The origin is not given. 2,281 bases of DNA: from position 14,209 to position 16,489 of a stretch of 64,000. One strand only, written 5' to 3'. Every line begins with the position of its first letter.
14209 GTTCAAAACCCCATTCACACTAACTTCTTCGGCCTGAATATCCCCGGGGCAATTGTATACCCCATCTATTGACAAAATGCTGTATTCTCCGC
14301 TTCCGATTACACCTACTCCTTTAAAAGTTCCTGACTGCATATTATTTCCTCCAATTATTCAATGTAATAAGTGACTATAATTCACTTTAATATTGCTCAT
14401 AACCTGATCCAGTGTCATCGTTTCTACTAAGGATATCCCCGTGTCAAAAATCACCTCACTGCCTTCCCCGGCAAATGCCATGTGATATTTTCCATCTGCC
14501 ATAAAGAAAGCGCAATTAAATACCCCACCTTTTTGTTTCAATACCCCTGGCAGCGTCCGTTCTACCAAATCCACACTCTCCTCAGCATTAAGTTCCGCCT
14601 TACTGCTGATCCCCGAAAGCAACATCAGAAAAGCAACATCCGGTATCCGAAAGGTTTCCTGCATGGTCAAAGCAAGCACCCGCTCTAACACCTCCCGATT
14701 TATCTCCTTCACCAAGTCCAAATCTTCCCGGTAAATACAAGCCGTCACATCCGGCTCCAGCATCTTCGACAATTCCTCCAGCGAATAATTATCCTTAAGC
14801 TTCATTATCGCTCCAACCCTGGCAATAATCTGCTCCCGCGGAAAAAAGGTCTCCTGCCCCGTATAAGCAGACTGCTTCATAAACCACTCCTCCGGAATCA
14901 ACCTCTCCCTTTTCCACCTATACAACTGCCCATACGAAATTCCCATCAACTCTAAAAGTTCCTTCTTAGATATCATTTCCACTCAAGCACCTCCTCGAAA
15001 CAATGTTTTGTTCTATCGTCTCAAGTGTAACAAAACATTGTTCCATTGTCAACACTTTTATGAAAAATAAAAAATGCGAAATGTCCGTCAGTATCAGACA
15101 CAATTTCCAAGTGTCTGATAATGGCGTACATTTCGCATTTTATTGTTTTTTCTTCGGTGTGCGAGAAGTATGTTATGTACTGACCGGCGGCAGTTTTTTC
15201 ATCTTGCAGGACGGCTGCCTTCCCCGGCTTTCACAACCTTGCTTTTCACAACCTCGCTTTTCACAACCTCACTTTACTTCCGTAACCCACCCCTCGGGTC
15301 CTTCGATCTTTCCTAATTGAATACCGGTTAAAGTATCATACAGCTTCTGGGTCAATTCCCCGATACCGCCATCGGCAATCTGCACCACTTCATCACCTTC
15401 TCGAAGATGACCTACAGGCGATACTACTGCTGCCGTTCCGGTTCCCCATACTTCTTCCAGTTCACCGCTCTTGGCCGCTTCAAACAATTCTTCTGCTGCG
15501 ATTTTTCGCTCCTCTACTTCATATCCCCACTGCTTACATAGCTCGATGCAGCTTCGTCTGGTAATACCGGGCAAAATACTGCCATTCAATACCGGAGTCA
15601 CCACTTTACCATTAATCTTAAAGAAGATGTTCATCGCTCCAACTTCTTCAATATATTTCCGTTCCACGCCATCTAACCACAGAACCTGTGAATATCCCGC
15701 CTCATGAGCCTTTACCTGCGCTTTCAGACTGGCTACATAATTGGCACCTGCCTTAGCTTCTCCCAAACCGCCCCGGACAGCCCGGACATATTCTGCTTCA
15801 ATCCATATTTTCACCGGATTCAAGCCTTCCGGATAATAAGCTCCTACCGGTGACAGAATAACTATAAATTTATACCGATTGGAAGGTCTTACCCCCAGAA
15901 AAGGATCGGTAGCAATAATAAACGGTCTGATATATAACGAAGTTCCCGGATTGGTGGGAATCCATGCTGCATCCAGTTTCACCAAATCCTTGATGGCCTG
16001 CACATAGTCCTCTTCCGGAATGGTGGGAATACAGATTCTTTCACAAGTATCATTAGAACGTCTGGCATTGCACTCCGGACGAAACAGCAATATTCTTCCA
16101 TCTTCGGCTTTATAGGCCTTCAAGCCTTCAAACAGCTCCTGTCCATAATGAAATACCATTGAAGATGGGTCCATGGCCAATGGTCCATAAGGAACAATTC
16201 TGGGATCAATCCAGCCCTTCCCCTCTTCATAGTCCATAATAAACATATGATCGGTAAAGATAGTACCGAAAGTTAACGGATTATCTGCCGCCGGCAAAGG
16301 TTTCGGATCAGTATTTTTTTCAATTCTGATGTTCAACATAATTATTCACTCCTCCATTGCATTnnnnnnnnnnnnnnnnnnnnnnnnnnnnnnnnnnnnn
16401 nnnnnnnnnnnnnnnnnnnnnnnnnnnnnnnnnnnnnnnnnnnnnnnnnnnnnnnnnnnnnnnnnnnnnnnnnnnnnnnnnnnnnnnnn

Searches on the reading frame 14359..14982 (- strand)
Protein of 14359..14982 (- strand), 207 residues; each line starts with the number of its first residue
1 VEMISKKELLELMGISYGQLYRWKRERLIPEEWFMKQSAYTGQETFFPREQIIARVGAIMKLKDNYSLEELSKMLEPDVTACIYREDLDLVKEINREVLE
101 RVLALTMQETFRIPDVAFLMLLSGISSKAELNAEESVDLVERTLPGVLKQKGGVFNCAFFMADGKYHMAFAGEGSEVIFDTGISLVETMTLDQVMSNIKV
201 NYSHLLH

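Call 65: search_protein_families(library=pfam, proteins=[window:14359-14982:-], max_evalue=0.001)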
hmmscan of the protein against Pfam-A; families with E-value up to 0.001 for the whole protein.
window:14359-14982:- (207 aa): 1 family
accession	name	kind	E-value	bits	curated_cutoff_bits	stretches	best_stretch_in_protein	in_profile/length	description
PF13171.11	DUF4004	-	5.6e-46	157.9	27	1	2-192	1-193/197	Protein of unknown function (DUF4004)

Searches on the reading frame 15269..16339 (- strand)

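Call 65: search_protein_families(library=pfam, proteins=[window:15269-16339:-], max_evalue=0.001)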
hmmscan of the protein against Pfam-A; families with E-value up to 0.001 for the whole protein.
window:15269-16339:- (356 aa): 1 family
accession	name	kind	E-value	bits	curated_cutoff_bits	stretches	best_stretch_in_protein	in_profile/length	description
PF01063.24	Aminotran_4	-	3e-31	109.5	28.5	1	69-310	2-221/223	Amino-transferase class IV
